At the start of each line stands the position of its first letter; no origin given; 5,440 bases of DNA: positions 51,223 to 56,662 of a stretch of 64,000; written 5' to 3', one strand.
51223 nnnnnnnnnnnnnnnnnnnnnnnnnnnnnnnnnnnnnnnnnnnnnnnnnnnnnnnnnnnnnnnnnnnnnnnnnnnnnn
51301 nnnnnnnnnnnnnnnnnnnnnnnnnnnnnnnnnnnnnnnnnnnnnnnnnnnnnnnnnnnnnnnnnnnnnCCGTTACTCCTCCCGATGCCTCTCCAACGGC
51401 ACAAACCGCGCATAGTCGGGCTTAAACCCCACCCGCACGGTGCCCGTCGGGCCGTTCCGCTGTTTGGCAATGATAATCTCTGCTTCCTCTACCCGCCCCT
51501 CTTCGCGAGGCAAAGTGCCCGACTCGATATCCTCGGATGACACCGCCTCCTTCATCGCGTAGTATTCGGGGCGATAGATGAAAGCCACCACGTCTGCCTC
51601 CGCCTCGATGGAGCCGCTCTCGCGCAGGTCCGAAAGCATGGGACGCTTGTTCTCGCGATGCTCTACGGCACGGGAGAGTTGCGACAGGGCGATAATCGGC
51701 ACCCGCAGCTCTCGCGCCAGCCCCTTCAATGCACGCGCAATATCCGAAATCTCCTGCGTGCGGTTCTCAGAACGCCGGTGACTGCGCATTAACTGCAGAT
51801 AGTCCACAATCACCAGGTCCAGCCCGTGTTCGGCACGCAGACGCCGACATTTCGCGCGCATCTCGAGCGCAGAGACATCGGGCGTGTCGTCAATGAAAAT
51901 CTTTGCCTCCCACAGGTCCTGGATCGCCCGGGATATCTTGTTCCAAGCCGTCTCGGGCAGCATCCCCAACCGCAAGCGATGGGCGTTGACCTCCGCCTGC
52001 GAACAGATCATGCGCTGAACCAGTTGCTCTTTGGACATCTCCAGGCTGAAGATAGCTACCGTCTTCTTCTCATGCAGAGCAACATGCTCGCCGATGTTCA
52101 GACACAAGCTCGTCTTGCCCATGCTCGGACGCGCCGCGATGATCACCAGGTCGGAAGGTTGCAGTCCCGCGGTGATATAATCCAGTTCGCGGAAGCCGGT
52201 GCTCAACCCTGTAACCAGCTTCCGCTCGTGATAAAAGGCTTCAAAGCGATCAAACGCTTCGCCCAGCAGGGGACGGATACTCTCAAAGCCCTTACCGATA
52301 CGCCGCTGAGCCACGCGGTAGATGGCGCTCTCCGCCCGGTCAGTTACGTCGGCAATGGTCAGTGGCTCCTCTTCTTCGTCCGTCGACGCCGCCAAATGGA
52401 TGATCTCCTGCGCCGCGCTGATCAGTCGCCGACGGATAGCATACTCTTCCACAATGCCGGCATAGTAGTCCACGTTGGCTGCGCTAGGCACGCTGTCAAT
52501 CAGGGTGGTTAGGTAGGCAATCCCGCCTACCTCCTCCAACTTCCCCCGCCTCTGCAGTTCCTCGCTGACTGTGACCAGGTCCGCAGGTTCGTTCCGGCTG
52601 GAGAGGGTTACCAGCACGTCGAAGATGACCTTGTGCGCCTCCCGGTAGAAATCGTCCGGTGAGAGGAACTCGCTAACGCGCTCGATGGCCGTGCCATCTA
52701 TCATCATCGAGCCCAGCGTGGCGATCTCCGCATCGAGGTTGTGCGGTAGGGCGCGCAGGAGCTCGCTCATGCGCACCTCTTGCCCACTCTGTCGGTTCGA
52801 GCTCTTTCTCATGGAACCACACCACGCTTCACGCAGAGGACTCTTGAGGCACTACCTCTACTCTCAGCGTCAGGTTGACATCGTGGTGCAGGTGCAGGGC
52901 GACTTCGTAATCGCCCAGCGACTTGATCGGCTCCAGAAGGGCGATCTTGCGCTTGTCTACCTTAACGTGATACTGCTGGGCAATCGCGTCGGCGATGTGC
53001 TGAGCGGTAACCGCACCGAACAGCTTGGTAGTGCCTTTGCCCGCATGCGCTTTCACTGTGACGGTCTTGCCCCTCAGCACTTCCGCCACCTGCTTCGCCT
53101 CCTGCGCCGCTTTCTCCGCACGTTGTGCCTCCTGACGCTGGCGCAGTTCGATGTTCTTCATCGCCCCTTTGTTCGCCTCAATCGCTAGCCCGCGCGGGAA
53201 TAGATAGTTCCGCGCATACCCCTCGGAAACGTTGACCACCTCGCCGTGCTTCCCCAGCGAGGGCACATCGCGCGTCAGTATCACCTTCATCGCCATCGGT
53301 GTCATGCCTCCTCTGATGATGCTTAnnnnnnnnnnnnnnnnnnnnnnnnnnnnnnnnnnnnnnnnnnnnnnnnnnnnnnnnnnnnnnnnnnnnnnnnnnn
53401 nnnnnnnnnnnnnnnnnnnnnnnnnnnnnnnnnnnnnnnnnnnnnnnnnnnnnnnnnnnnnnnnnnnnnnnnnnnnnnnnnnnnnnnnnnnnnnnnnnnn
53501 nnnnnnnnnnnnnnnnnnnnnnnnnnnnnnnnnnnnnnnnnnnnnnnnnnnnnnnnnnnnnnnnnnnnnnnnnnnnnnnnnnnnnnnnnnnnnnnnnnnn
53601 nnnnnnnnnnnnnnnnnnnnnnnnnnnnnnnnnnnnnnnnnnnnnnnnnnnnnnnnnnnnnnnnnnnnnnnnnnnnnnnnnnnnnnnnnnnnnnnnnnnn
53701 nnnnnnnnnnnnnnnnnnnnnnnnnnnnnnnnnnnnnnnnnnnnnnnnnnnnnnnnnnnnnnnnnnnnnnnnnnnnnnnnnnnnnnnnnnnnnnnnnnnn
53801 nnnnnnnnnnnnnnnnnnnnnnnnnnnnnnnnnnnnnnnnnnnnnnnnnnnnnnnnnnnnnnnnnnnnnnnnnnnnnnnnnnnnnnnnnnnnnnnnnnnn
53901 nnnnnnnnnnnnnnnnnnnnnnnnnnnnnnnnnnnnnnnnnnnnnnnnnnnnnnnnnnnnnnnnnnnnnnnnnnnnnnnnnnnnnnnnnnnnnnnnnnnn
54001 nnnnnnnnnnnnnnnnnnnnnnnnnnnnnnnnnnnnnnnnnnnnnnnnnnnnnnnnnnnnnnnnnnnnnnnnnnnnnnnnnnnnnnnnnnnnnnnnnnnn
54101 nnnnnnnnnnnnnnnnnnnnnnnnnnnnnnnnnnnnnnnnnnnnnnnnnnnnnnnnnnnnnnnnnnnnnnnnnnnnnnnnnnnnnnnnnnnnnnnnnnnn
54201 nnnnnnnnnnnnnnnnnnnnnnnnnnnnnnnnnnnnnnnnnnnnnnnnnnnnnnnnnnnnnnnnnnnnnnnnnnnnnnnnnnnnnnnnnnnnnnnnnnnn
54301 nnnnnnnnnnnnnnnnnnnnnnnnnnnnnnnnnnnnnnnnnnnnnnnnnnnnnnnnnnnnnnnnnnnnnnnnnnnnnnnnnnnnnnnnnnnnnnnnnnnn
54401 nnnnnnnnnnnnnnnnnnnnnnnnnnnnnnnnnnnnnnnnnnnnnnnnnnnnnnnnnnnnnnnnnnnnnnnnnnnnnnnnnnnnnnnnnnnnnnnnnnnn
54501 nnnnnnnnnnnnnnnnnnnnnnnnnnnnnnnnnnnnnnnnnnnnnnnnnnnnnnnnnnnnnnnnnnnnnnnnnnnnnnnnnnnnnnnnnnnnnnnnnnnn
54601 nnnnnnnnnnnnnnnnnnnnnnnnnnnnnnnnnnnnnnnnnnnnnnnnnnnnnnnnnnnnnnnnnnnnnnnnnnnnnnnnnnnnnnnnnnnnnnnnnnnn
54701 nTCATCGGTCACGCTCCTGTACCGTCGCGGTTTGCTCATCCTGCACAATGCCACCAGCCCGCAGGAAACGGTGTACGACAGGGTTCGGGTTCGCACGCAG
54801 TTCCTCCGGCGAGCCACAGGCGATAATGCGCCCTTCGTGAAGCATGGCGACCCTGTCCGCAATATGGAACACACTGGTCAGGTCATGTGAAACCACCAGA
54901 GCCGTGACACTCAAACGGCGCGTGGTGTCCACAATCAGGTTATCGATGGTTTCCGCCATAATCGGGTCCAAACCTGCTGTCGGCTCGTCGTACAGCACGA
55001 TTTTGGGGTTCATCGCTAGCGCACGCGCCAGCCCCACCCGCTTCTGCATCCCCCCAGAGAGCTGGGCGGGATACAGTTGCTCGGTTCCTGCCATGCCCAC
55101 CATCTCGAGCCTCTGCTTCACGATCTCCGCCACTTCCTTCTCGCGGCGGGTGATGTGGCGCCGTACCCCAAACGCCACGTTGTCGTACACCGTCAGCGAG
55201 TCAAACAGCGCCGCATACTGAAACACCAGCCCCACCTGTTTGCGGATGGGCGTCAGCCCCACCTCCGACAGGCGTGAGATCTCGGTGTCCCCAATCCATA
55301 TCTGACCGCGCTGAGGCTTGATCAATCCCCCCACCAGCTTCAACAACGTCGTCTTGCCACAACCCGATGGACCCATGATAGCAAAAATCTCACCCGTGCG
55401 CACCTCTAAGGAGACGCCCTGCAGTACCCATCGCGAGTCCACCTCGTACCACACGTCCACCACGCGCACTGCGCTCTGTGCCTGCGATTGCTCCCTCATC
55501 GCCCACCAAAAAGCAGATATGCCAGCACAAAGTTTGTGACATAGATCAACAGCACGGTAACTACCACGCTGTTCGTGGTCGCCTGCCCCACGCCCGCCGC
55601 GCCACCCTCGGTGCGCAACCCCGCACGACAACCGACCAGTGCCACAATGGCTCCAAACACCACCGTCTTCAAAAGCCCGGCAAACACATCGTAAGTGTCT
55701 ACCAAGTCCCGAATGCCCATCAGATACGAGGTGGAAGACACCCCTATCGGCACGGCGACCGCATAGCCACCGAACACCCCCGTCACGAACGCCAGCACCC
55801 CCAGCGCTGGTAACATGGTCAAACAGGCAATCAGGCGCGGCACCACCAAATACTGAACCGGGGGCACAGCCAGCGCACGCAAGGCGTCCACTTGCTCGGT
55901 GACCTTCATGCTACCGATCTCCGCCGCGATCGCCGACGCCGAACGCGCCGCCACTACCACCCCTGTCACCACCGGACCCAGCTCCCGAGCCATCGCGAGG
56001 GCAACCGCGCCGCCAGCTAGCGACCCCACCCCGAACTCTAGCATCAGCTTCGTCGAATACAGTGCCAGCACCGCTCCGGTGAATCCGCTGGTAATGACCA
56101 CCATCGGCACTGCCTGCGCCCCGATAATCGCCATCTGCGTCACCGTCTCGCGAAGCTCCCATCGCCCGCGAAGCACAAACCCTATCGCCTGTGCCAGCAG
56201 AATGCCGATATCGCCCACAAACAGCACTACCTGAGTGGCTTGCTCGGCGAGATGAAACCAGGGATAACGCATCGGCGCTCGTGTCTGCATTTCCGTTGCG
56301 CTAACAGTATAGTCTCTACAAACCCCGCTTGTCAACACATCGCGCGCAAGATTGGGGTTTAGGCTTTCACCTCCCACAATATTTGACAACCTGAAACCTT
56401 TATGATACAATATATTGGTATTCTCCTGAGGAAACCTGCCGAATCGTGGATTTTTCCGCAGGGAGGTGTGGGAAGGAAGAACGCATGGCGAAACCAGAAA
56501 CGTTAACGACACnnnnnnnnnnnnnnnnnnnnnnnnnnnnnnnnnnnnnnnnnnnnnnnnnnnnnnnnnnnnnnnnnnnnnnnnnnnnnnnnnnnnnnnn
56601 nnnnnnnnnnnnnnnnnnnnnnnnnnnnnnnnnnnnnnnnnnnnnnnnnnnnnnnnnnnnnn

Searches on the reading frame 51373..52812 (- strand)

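Call 19: search_protein_families(library=pfam, proteins=[window:51373-52812:-], max_evalue=0.001)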
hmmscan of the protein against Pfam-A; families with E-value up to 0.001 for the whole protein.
window:51373-52812:- (479 aa): 3 families
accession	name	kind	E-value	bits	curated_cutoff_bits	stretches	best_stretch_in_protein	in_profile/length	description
PF03796.21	DnaB_C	-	7.1e-110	366.8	27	1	202-471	1-254/255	DnaB-like helicase C terminal domain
PF00772.26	DnaB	-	2.1e-35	121.3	23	1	22-123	2-103/103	DnaB-like helicase N terminal domain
PF13481.12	AAA_25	-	1.8e-11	44.5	27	1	202-378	14-189/195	AAA domain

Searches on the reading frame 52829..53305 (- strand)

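Call 38: search_protein_families(library=pfam, proteins=[window:52829-53305:-], max_evalue=0.0001)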
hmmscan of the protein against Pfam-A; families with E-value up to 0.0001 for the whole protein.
window:52829-53305:- (158 aa): 2 families
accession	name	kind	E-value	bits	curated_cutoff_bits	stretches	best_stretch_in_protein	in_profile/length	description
PF03948.19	Ribosomal_L9_C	-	6.2e-27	94.3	23.2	1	68-152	1-85/86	Ribosomal protein L9, C-terminal domain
PF01281.25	Ribosomal_L9_N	-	5.9e-25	87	20.7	1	6-51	1-46/47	Ribosomal protein L9, N-terminal domain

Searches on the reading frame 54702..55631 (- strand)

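Call 38: search_protein_families(library=pfam, proteins=[window:54702-55631:-], max_evalue=0.0001)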
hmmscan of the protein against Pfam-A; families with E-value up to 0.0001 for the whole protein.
window:54702-55631:- (309 aa): 2 families
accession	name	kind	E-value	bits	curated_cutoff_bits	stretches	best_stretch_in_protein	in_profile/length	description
PF00005.33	ABC_tran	-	1.5e-35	123.2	25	1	70-219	1-137/137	ABC transporter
PF13304.12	AAA_21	-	3.6e-07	31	27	0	183-251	230-300/304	AAA domain, putative AbiEii toxin, Type IV TA system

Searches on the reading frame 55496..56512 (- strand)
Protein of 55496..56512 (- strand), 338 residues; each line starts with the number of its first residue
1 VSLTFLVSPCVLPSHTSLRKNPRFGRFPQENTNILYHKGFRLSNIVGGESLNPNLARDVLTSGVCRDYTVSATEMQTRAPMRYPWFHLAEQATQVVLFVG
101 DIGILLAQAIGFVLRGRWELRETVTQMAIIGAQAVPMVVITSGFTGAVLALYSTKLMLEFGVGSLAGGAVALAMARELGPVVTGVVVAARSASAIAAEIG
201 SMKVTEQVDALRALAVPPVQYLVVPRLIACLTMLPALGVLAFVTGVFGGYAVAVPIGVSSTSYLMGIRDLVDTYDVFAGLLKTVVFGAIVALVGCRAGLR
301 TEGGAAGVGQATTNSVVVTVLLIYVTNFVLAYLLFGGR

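Call 38: search_protein_families(library=pfam, proteins=[window:55496-56512:-], max_evalue=0.0001)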
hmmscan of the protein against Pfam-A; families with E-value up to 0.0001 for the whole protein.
window:55496-56512:- (338 aa): 1 family
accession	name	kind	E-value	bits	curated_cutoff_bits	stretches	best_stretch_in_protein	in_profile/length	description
PF02405.21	MlaE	-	2.9e-68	230.1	22.5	1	124-332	2-211/212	Permease MlaE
